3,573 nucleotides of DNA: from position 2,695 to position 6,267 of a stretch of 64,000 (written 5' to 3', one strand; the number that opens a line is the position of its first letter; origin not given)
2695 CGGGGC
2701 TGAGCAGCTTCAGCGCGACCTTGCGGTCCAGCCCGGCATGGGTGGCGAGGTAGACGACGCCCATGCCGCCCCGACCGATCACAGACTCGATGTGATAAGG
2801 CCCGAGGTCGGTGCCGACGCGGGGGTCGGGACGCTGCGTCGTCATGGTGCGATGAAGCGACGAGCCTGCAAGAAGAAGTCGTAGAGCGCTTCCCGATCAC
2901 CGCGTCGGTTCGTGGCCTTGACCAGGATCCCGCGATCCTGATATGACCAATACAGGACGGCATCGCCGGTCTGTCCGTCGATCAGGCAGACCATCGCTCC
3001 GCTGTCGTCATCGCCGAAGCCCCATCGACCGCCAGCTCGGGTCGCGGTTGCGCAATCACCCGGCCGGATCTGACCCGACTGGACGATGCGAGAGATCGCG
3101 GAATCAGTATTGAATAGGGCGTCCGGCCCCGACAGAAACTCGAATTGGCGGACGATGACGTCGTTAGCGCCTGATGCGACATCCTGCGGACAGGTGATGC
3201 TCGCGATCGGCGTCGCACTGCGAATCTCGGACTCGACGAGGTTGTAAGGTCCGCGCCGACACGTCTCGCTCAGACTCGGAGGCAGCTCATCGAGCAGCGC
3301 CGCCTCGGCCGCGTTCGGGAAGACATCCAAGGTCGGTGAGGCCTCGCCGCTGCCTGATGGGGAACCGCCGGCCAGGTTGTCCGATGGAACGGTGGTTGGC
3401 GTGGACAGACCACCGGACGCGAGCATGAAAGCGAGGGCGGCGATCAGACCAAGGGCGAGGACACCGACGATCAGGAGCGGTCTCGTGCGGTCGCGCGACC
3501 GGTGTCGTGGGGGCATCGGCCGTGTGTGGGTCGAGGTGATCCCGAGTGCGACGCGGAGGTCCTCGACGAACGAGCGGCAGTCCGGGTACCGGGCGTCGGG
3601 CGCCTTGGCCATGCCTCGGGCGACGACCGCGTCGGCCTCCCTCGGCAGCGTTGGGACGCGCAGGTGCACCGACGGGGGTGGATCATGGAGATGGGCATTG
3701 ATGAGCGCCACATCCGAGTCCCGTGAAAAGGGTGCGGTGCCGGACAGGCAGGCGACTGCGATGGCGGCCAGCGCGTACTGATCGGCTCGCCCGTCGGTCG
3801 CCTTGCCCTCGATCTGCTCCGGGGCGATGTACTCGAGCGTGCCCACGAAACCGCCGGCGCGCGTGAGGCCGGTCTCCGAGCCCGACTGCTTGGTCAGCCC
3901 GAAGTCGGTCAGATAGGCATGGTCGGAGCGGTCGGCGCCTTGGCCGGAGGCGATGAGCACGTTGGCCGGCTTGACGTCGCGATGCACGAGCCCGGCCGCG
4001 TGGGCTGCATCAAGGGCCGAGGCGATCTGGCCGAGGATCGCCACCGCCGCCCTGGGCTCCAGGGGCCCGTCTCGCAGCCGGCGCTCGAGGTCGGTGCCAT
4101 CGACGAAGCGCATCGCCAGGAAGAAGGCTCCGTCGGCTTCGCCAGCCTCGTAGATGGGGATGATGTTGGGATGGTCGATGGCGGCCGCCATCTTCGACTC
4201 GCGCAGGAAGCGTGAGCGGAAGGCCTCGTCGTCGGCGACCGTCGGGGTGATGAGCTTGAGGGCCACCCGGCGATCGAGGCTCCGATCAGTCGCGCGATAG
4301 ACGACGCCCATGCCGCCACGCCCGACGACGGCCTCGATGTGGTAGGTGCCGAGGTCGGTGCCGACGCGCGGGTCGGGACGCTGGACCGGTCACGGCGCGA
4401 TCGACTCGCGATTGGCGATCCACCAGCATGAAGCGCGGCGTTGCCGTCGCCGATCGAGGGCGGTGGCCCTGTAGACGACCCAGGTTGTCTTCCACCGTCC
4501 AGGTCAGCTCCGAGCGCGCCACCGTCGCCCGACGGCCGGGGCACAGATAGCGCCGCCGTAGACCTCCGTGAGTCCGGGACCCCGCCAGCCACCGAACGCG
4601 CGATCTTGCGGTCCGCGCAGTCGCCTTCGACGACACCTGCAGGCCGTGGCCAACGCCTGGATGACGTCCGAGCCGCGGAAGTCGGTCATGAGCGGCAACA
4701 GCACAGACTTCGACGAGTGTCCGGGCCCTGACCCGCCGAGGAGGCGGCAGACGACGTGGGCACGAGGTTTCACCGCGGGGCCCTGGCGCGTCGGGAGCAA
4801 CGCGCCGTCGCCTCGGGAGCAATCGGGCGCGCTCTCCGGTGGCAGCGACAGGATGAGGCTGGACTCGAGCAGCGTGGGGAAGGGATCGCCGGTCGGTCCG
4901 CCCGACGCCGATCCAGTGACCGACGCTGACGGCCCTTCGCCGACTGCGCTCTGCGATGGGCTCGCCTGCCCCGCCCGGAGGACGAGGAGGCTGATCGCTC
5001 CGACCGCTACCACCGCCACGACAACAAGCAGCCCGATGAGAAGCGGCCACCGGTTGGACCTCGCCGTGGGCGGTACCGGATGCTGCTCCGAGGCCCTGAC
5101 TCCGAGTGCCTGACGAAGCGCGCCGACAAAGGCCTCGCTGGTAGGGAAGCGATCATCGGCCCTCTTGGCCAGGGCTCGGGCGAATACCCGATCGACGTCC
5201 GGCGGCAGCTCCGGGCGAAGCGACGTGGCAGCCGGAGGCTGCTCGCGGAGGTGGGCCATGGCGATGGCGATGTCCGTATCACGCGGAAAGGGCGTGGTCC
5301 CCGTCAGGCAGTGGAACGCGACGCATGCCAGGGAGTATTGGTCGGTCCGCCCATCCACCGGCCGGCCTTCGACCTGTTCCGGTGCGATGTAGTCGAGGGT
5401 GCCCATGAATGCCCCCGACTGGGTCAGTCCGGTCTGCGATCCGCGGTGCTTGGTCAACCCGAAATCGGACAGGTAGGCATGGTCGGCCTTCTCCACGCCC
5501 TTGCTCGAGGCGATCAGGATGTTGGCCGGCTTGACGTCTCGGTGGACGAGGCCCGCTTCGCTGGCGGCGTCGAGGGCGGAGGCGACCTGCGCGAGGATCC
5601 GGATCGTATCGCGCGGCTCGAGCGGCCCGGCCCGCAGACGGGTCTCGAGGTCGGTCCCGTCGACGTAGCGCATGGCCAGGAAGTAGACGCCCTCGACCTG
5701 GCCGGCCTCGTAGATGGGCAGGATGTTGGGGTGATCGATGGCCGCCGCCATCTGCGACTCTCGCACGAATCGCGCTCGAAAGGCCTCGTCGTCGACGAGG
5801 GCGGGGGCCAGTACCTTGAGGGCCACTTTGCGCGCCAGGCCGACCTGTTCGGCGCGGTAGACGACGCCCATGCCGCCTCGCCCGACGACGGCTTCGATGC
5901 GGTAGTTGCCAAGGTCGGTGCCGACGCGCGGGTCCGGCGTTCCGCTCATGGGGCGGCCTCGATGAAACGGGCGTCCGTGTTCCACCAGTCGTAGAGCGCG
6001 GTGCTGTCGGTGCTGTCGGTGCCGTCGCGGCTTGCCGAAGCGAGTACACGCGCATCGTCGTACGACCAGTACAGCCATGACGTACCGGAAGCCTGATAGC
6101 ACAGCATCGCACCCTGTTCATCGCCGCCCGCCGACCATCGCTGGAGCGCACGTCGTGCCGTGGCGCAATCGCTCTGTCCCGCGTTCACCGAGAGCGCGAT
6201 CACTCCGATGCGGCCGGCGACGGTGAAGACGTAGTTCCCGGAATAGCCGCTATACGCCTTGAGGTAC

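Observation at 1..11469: Cyclase-STAND-TPR gene, one PP2C phosphatase and five tandem Ser/Thr kinase paralogs in a single start/stop-overlapping block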

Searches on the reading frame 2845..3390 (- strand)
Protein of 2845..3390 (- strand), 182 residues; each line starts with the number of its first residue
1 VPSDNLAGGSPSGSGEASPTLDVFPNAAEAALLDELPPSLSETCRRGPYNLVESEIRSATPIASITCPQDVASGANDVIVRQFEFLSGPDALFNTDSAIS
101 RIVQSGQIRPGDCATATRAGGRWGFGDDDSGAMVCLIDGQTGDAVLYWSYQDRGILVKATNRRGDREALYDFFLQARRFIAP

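Call 27: search_protein_families(library=pfam, proteins=[window:2845-3390:-], max_evalue=10)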
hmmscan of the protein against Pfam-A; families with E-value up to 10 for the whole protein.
window:2845-3390:- (182 aa): 0 families

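Call 30: search_solved_structures(query=A2, max_evalue=10)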
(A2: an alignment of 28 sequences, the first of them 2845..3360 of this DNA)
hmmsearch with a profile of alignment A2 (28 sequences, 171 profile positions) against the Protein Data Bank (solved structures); distinct sequences matched with E-value up to 10: 9.
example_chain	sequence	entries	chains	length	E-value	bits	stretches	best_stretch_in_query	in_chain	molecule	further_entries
8zab_E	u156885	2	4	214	0.38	13.8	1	50-129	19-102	Butyrophilin subfamily 2 member A1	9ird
8dfw_A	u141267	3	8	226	0.4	13.7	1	50-129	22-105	Butyrophilin subfamily 2 member A1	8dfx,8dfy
9dpe_A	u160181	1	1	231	0.44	13.6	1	50-129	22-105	Butyrophilin subfamily 2 member A1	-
8vc7_C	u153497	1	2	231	0.44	13.6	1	50-129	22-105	Butyrophilin subfamily 2 member A1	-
8zjz_A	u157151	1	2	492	1.7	11.7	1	50-129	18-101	Butyrophilin subfamily 2 member A1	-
8za9_E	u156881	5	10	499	1.7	11.7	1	50-129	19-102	Butyrophilin subfamily 2 member A1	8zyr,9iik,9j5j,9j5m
8zhr_B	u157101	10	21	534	1.8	11.6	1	50-129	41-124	Butyrophilin subfamily 2 member A1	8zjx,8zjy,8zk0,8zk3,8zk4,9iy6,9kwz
8zk1_A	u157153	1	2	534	1.8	11.6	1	50-129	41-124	Butyrophilin subfamily 2 member A1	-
9jq6_E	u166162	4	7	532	1.9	11.5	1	50-129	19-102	Butyrophilin subfamily 2 member A1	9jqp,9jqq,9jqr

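Call 38: predict_structure(alignment_id=A2)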
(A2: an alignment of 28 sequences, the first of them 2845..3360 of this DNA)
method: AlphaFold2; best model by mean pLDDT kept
length: 172 residues; sequences in the alignment: 28
mean_pLDDT: 91.4   pTM: 0.86
mean pLDDT of the five models: 91.4, 91.4, 91.0, 90.8, 90.4
residues with pLDDT >= 90: 142; 70-90: 16; 50-70: 13; < 50: 1
segments of 3 or more residues with pLDDT < 50: none
pLDDT, mean of each block of 10 residues (from residue 1): 56 90 93 96 94 97 96 84 92 97 97 92 97 98 95 98 88 59
secondary structure, 60 per line:
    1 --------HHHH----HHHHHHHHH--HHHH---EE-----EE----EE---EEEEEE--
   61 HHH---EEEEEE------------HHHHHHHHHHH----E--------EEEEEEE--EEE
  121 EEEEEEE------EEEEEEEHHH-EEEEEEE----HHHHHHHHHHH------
elements in order: H9-12 H17-25 H28-31 E53-58 E67-72 H85-95 E109-115 E118-127 E134-140 E145-151 H156-166

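Call 41: fold_search(model_id=the predicted structure, library=pdb)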
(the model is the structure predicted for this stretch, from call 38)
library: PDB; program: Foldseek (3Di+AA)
matches with E <= 10: 1133; with E <= 0.001: 0
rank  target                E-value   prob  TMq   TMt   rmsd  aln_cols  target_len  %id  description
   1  6xrr_D                2.4e-02  0.89  0.38  0.43   9.4       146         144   14  Structure of SciW bound to the Rhs1 Transmembrane Domain from Salmonella typhimurium (released 2020-12-30)
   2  6xrb_B                2.7e-02  0.85  0.37  0.42   9.6       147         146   13  Crystal structure of SciW from Salmonella typhimurium (released 2020-12-30)
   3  9gnw_P                2.7e-02  0.54  0.32  0.30   8.5       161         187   14  Universal PSII assembly intermediate (released 2025-09-17)
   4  7cu9_A                3.0e-02  0.69  0.36  0.34   8.4       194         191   11  Crystal structure of the soluble domain of TiME protein from Mycobacterium smegmatis (released 2021-08-25)
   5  7pi0_P                3.2e-02  0.51  0.29  0.27   9.3       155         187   13  Unstacked compact Dunaliella PSII (released 2022-08-17)
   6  6slc_AAA              4.9e-02  0.21  0.22  0.26  10.1       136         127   13  Mutations in SsgB correlate to longitudinal cell division during sporulation of Streptomyces coelicolor (released 2020-08-26)
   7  6xrr_H                5.2e-02  0.63  0.33  0.39  10.8       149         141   14  Structure of SciW bound to the Rhs1 Transmembrane Domain from Salmonella typhimurium (released 2020-12-30)
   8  1v2b_B                5.2e-02  0.60  0.32  0.35   7.4       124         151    9  Crystal Structure of PsbP Protein in the Oxygen-Evolving Complex of Photosystem II from Higher Plants (released 2004-05-18)
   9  6y2p_B                5.5e-02  0.14  0.18  0.10  19.5       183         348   10  Escherichia coli RnlA-RnlB Toxin-Antitoxin System. (released 2021-04-14)
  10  7cu9_B                5.8e-02  0.33  0.29  0.27   9.9       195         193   11  Crystal structure of the soluble domain of TiME protein from Mycobacterium smegmatis (released 2021-08-25)
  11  2vu4                  7.0e-02  0.41  0.32  0.35  10.6       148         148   13  Structure of PsbP protein from Spinacia oleracea at 1.98 A resolution (released 2009-07-21)
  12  2xb3                  7.0e-02  0.38  0.31  0.34  10.2       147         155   11  The Structure of Cyanobacterial PsbP (released 2010-08-25)
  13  1v2b_A                8.4e-02  0.54  0.32  0.37   8.8       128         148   10  Crystal Structure of PsbP Protein in the Oxygen-Evolving Complex of Photosystem II from Higher Plants (released 2004-05-18)
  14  6xrb_A                9.4e-02  0.66  0.39  0.43  10.3       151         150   13  Crystal structure of SciW from Salmonella typhimurium (released 2020-12-30)
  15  6xrr_I                9.4e-02  0.51  0.36  0.41   7.4       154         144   16  Structure of SciW bound to the Rhs1 Transmembrane Domain from Salmonella typhimurium (released 2020-12-30)
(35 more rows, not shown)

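Call 60: search_protein_representatives(alignment_id=A2)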
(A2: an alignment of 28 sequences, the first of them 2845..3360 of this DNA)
Query: 28 sequences, 171 profile positions. Proteins with E-value up to 0.001 (for the whole library): 829; up to 1e-10: 322; up to 1e-30: 33. The best 150 are listed.
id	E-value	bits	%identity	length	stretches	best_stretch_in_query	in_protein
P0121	1.1e-72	259.8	-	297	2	2-171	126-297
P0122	1.2e-67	243.3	-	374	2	4-171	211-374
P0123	2.3e-64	232.6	-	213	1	3-171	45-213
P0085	6.0e-64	231.3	-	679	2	8-171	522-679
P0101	1.3e-61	223.7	-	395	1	2-171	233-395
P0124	3.7e-61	222.2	-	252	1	2-171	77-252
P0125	2.1e-58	213.3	-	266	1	2-171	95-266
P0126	6.2e-55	201.9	-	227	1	5-171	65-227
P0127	7.5e-54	198.4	-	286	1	3-171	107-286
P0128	8.5e-51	188.5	-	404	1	2-171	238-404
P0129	3.0e-50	186.7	-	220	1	4-170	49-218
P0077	2.7e-49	183.6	-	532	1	8-171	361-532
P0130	4.1e-46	173.2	-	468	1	3-169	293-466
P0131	5.7e-46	172.8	-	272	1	2-171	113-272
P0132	1.6e-44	168.0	-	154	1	19-171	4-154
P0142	3.2e-36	141.0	-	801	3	9-164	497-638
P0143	4.2e-36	140.6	-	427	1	2-171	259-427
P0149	5.5e-32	127.3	-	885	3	8-165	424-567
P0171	6.4e-24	101.0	-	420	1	2-171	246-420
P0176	1.2e-23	100.2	-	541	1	5-169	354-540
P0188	2.5e-21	92.6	-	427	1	6-168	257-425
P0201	7.4e-20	87.8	-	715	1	2-169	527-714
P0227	2.8e-18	82.6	-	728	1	2-167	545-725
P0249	5.1e-17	78.5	-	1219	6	86-162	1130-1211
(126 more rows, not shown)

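Call 61: search_protein_families(library=pfam, proteins=[P0143, P0171, P0142, P0149, P0249, P0201, P0188, P0123, P0176, P0227], max_evalue=0.001)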
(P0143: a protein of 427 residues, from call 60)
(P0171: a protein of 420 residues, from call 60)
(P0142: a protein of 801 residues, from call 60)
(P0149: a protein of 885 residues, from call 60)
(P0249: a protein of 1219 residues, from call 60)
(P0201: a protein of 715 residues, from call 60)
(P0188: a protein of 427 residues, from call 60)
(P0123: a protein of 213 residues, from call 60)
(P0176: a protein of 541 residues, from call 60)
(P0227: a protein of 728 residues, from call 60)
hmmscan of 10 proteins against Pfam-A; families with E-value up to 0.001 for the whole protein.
P0143 (427 aa): 0 families

P0171 (420 aa): 1 family
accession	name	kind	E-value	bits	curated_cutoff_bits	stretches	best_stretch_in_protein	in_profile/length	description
PF00211.25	Guanylate_cyc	-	1.7e-11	44.5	21.9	1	13-165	10-174/183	Adenylate and Guanylate cyclase catalytic domain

P0142 (801 aa): 4 families
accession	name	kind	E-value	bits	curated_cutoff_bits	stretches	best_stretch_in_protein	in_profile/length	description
PF00069.31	Pkinase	-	2e-46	159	31.7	1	17-270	1-253/263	Protein kinase domain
PF07714.23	PK_Tyr_Ser-Thr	-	4.1e-31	108.7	23.1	1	19-269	3-249/258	Protein tyrosine and serine/threonine kinase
PF03109.22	ABC1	-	1.5e-06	28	22.9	1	98-178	148-226/244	ABC1 atypical kinase-like domain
PF01636.29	APH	-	3.5e-06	27.4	23.2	0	25-135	7-108/239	Phosphotransferase enzyme family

P0149 (885 aa): 3 families
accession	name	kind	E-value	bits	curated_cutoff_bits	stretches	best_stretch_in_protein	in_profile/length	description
PF00069.31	Pkinase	-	1.6e-44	152.7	31.7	1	52-272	1-212/263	Protein kinase domain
PF07714.23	PK_Tyr_Ser-Thr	-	3.8e-29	102.2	23.1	1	54-302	3-248/258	Protein tyrosine and serine/threonine kinase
PF03109.22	ABC1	-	2.1e-05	24.2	22.9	0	132-208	147-221/244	ABC1 atypical kinase-like domain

P0249 (1219 aa): 3 families
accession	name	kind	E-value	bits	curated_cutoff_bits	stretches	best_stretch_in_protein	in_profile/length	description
PF13365.12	Trypsin_2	-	7.8e-25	88.7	27.6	1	58-214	1-144/144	Trypsin-like peptidase domain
PF00089.32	Trypsin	-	7.2e-11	42.8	20.6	1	57-218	26-198/220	Trypsin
PF10459.15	Peptidase_S46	-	1.3e-05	24.5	22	0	191-214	626-649/698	Peptidase S46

P0201 (715 aa): 4 families
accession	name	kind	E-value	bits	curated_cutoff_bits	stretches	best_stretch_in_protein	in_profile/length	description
PF00069.31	Pkinase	-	2.9e-42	145.3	31.7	1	12-265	1-253/263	Protein kinase domain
PF07714.23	PK_Tyr_Ser-Thr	-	2.3e-29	103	23.1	1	14-263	3-248/258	Protein tyrosine and serine/threonine kinase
PF00211.25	Guanylate_cyc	-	2.7e-12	47.1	21.9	1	289-443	9-174/183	Adenylate and Guanylate cyclase catalytic domain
PF01636.29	APH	-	0.00038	20.7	23.2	0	27-126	14-107/239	Phosphotransferase enzyme family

P0188 (427 aa): 2 families
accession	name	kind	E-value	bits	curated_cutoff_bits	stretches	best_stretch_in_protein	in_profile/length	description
PF00211.25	Guanylate_cyc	-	3.1e-11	43.6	21.9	1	16-169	10-174/183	Adenylate and Guanylate cyclase catalytic domain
PF00990.26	GGDEF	-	0.00018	21.8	23.8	1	11-112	29-137/161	Diguanylate cyclase, GGDEF domain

P0123 (213 aa): 0 families

P0176 (541 aa): 3 families
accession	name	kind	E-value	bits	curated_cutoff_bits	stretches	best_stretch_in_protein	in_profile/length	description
PF00069.31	Pkinase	-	4e-43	148.1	31.7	1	16-266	1-251/263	Protein kinase domain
PF07714.23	PK_Tyr_Ser-Thr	-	5.4e-25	88.6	23.1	1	18-266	3-248/258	Protein tyrosine and serine/threonine kinase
PF01636.29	APH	-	1.3e-05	25.5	23.2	0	118-162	150-194/239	Phosphotransferase enzyme family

P0227 (728 aa): 3 families
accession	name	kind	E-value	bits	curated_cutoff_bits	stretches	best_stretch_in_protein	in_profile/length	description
PF00069.31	Pkinase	-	6.3e-39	134.4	31.7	1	16-227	1-206/263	Protein kinase domain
PF07714.23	PK_Tyr_Ser-Thr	-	1.9e-24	86.8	23.1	1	18-264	3-248/258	Protein tyrosine and serine/threonine kinase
PF00211.25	Guanylate_cyc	-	2.6e-05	24.4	21.9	1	287-434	11-166/183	Adenylate and Guanylate cyclase catalytic domain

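Call 62: list_cluster_members(proteins=[P0201, P0227, P0171, P0188, P0249, P0143, P0142])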
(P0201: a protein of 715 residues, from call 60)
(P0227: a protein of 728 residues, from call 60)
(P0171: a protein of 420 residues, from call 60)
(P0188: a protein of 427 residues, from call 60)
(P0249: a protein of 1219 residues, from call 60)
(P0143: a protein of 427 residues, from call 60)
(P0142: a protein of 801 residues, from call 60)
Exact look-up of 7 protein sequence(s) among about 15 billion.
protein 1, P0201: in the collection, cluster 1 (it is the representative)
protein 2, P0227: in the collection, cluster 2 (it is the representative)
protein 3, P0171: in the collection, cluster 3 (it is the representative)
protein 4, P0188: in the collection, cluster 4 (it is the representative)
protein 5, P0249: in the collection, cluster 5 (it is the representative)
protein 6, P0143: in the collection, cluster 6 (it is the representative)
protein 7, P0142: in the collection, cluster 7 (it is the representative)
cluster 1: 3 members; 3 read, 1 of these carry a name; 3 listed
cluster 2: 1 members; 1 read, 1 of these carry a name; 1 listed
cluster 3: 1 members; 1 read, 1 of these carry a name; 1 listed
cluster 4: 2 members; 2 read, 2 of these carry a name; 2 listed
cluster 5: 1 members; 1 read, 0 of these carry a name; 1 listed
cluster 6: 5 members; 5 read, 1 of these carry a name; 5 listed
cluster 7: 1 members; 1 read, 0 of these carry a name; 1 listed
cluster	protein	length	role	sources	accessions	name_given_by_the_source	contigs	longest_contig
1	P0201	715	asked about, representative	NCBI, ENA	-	-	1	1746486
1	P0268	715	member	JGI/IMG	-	class 3 adenylate cyclase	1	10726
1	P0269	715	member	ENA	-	-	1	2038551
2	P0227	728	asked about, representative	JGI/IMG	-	class 3 adenylate cyclase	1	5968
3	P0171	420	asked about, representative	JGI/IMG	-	class 3 adenylate cyclase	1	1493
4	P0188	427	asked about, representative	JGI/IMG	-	class 3 adenylate cyclase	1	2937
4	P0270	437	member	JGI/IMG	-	class 3 adenylate cyclase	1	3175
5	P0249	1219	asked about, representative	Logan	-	-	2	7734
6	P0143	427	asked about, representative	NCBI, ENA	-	-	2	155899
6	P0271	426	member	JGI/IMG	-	class 3 adenylate cyclase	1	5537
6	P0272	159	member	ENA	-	-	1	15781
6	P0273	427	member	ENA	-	-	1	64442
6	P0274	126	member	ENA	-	-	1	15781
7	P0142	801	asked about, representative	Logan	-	-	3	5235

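Call 63: find_encoding_contigs(protein=P0201, flank=8000, max_places=2)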
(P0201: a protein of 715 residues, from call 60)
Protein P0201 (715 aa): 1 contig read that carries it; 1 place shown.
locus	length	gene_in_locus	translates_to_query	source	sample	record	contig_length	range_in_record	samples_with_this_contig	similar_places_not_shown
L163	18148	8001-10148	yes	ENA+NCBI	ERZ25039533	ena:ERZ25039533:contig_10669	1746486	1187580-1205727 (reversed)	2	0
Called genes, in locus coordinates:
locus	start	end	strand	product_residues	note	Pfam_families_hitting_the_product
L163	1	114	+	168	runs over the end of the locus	PF00111:Fer2 (weak), PF01799:Fer2_2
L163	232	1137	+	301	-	PF00941:FAD_binding_5, PF03450:CO_deh_flav_C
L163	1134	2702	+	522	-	PF20656:MS_N, PF01274:MS_TIM-barrel, PF20659:MS_C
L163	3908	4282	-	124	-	-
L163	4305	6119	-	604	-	PF12903:DUF3830, PF01979:Amidohydro_1, PF07969:Amidohydro_3 (weak)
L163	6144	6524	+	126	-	PF00576:Transthyretin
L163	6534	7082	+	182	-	PF09349:OHCU_decarbox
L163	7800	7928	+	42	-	-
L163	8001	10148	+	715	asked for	PF00069:Pkinase, PF07714:PK_Tyr_Ser-Thr, PF00211:Guanylate_cyc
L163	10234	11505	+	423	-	-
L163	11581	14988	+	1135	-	PF00211:Guanylate_cyc, PF13191:AAA_16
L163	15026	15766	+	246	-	PF13560:HTH_31, PF01381:HTH_3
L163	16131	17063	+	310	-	PF02735:Ku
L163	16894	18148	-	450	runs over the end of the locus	-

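Call 82: search_protein_families(library=pfam, alignment_id=A5, max_evalue=0.0001)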
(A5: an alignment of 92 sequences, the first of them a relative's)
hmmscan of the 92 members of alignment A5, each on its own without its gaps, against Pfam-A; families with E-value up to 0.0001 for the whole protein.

A. member 1, P0122 (374 aa): 0 families

B. families by the number of members that match (of 92 scanned): 14 families
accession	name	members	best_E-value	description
PF00211.25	Guanylate_cyc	35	4.3e-14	Adenylate and Guanylate cyclase catalytic domain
PF00069.31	Pkinase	28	9.5e-47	Protein kinase domain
PF07714.23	PK_Tyr_Ser-Thr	28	3.1e-31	Protein tyrosine and serine/threonine kinase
PF01636.29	APH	13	1.2e-06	Phosphotransferase enzyme family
PF03109.22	ABC1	5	4.2e-07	ABC1 atypical kinase-like domain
PF03704.23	BTAD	2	2.1e-44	Bacterial transcriptional activator domain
PF00486.34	Trans_reg_C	2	2e-11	Transcriptional regulatory protein, C terminal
PF06293.20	Kdo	2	6.3e-05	Lipopolysaccharide kinase (Kdo/WaaP) family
PF13365.12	Trypsin_2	1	7.8e-25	Trypsin-like peptidase domain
PF00012.26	HSP70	1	3.6e-22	Hsp70 protein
PF13676.11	TIR_2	1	2.3e-12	TIR domain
PF00089.32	Trypsin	1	7.2e-11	Trypsin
PF10708.14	DUF2510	1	4.5e-06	Protein of unknown function (DUF2510)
PF10459.15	Peptidase_S46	1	1.3e-05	Peptidase S46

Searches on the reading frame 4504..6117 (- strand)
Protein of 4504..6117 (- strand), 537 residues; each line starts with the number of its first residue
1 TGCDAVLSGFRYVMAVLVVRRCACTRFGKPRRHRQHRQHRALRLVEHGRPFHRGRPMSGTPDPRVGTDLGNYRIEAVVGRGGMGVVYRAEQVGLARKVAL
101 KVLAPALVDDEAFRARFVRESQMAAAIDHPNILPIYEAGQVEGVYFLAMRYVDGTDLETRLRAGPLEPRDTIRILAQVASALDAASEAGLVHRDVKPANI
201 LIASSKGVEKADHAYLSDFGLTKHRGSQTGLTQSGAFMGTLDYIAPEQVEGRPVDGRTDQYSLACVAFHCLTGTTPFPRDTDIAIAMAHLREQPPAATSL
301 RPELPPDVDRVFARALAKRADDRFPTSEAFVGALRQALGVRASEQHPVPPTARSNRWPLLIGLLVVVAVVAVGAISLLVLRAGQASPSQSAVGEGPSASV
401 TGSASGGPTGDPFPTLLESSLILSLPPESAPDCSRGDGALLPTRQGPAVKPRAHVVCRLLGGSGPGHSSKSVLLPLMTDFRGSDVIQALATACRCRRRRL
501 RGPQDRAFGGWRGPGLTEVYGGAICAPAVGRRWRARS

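Call 4: search_protein_families(library=pfam, proteins=[window:4504-6117:-], max_evalue=0.01)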
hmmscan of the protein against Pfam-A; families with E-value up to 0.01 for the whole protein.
window:4504-6117:- (537 aa): 5 families
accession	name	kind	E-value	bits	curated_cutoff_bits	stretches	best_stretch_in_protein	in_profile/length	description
PF00069.31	Pkinase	-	1.4e-39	136.5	31.7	1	72-323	1-251/263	Protein kinase domain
PF07714.23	PK_Tyr_Ser-Thr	-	2.1e-24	86.7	23.1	1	74-323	3-248/258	Protein tyrosine and serine/threonine kinase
PF01636.29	APH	-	9.9e-06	25.9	23.2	0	116-182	39-104/239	Phosphotransferase enzyme family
PF03109.22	ABC1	-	0.00052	19.7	22.9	1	146-225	144-217/244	ABC1 atypical kinase-like domain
PF17667.7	Pkinase_fungal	-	0.0079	15.4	24.1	0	186-250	304-366/387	Fungal protein kinase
